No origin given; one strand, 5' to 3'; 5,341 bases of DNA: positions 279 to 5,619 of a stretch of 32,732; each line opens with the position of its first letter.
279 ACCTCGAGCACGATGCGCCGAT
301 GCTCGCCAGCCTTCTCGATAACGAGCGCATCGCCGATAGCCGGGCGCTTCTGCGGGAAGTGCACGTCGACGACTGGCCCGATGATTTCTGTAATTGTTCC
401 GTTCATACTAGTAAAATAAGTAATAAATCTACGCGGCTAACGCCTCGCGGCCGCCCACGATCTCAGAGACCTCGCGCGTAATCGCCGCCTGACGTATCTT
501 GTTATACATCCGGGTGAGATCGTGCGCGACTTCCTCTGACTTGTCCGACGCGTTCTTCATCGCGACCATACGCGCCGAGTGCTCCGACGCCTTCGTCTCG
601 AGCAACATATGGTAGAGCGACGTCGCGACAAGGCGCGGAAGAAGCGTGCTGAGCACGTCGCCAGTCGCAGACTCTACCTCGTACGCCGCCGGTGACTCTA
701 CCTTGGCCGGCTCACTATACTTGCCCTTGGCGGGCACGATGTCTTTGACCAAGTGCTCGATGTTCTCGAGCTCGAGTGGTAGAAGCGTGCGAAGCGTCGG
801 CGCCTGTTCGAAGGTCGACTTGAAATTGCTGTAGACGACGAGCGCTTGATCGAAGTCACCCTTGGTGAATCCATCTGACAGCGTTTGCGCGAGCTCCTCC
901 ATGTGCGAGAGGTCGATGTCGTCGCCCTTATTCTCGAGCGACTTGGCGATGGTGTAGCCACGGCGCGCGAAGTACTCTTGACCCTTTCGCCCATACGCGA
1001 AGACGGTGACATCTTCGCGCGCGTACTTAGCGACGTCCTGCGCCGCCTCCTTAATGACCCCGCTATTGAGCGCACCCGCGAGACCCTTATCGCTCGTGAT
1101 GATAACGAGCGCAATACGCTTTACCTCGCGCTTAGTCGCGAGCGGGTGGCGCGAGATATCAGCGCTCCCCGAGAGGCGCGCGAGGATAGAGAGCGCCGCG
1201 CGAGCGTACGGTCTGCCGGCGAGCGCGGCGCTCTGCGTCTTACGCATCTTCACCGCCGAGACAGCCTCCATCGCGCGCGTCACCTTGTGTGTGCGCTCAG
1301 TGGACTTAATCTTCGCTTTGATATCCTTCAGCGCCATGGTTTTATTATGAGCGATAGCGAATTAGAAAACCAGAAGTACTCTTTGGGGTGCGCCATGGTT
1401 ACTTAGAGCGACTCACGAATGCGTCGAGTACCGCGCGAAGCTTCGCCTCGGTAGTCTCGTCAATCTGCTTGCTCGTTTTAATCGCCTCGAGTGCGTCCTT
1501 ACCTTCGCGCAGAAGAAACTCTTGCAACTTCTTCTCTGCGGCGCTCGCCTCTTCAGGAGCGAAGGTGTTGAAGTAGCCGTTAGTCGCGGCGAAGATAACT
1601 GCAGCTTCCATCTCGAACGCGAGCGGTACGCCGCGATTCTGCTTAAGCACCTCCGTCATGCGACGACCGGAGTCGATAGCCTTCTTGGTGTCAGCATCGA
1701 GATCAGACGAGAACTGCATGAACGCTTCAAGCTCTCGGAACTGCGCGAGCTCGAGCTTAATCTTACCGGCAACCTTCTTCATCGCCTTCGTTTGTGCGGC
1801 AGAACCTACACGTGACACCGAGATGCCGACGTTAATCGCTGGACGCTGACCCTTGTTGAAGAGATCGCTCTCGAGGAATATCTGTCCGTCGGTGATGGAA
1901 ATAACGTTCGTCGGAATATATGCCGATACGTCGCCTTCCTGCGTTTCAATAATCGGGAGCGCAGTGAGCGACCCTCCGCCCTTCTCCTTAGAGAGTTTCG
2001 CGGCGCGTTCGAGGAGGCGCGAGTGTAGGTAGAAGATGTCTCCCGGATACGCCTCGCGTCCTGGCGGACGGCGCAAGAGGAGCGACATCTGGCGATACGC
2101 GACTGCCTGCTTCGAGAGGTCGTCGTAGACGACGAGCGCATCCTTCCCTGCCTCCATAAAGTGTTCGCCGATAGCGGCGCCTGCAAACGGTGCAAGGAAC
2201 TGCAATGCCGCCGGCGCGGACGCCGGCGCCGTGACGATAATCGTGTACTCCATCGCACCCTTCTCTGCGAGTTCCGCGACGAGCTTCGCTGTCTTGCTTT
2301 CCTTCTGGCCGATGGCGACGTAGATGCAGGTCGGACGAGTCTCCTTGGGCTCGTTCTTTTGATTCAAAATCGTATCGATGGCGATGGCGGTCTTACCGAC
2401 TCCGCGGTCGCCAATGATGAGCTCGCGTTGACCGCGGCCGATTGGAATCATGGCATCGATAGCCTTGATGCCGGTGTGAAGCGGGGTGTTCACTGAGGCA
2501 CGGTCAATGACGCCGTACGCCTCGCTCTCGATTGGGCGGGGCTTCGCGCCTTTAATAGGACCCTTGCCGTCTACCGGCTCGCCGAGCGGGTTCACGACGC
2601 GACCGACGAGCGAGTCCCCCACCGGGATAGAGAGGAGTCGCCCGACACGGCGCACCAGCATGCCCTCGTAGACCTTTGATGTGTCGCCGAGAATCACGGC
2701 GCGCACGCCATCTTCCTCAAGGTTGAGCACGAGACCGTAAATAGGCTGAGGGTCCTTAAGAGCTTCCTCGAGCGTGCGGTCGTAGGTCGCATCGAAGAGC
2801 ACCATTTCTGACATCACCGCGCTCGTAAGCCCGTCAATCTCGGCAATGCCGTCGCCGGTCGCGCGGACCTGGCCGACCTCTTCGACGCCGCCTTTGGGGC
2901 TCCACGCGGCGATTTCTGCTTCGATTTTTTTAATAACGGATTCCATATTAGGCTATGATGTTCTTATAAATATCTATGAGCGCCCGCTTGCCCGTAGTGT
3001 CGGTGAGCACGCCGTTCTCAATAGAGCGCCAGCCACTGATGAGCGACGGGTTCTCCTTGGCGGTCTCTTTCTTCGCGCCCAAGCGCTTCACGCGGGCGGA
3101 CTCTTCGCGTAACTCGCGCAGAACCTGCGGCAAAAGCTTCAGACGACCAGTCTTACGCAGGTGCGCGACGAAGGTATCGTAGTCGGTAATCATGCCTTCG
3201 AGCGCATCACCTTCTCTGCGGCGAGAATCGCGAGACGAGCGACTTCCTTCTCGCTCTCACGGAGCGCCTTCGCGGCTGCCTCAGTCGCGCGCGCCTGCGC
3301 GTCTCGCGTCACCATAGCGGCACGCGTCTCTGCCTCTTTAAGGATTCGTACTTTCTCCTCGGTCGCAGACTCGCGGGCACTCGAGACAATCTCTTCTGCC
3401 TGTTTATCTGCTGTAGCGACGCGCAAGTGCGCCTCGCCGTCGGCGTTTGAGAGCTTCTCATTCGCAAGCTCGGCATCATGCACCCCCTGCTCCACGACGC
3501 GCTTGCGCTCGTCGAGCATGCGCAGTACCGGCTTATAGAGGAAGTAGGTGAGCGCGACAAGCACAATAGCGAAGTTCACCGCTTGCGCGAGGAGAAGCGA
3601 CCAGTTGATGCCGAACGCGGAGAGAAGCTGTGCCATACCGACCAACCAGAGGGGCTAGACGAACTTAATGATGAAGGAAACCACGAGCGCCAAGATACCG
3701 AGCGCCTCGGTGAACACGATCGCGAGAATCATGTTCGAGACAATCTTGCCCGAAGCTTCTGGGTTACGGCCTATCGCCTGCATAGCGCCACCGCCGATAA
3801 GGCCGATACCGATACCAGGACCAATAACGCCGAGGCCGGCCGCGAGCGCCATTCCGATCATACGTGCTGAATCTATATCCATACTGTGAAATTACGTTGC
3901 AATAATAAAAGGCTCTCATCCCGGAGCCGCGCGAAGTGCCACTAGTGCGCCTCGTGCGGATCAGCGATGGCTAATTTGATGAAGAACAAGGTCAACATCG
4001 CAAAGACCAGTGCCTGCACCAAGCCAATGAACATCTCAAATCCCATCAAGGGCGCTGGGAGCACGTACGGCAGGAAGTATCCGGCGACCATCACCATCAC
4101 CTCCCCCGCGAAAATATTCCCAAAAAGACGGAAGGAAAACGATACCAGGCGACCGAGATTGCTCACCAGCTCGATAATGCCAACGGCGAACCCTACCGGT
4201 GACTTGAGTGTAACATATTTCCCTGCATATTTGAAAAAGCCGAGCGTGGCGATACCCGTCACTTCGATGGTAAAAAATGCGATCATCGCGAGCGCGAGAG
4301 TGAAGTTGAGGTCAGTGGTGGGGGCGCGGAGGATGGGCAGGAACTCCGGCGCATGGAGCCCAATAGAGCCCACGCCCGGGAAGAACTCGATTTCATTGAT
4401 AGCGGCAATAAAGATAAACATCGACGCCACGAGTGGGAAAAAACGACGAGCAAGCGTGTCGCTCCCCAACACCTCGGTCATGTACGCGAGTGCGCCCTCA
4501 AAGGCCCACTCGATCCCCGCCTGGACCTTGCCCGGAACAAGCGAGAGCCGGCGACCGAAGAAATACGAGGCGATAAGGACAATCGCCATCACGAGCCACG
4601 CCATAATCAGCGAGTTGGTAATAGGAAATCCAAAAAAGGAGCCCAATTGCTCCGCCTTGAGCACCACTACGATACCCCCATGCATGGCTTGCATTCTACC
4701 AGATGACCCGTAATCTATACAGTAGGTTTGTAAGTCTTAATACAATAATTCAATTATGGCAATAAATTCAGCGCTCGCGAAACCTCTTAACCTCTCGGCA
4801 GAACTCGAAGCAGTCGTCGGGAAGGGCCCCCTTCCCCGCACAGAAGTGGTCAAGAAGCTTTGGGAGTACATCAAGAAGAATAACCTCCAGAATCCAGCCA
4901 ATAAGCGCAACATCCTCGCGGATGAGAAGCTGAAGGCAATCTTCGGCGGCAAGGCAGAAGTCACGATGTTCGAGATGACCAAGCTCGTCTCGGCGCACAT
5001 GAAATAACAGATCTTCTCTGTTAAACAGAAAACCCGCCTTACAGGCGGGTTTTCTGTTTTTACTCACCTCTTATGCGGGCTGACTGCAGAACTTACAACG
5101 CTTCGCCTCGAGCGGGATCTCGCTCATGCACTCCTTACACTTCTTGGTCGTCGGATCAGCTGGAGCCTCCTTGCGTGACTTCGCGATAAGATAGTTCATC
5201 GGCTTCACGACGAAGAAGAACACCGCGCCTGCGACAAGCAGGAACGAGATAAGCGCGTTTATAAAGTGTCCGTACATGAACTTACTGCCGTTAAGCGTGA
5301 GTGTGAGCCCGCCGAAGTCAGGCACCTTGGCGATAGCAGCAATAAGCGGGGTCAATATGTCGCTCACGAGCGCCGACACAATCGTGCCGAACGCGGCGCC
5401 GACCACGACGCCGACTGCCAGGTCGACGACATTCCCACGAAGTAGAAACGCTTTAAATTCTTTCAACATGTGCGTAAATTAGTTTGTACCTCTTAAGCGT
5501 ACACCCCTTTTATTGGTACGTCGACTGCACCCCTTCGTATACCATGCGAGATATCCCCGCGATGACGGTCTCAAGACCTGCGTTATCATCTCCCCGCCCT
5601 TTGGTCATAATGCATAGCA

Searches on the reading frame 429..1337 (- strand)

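Call 7: search_protein_families(library=pfam, proteins=[window:429-1337:-], max_evalue=0.001)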
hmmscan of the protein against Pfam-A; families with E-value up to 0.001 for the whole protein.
window:429-1337:- (302 aa): 1 family
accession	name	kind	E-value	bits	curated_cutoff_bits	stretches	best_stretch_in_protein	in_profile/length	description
PF00231.24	ATP-synt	-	5e-85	286.1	39.9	1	3-300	2-285/285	ATP synthase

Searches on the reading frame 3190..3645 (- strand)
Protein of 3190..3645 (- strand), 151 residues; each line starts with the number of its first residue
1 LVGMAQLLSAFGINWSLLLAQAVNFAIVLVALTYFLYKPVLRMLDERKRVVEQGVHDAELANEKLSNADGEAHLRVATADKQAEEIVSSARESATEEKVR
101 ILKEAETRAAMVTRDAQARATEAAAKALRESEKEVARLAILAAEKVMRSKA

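Call 102: search_protein_families(library=pfam, proteins=[window:3190-3645:-], max_evalue=0.001)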
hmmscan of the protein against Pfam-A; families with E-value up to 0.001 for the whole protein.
window:3190-3645:- (151 aa): 1 family
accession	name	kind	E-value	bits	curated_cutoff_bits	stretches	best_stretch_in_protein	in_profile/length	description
PF00430.23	ATP-synt_B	-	7e-16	59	28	1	18-147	2-131/132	ATP synthase B/B' CF(0)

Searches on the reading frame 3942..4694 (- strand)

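Call 7: search_protein_families(library=pfam, proteins=[window:3942-4694:-], max_evalue=0.001)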
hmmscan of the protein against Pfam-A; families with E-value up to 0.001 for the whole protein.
window:3942-4694:- (250 aa): 1 family
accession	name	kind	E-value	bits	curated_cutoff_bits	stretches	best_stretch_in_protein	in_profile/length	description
PF00119.25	ATP-synt_A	-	2.5e-37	129.3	33.9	1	30-240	2-217/217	ATP synthase A chain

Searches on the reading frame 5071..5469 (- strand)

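Call 102: search_protein_families(library=pfam, proteins=[window:5071-5469:-], max_evalue=0.001)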
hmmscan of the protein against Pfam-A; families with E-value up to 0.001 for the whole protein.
window:5071-5469:- (132 aa): 1 family
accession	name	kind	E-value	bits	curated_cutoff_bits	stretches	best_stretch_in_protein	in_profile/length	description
PF01741.23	MscL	-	8.8e-37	126.6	27.4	1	1-119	1-119/123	Large-conductance mechanosensitive channel, MscL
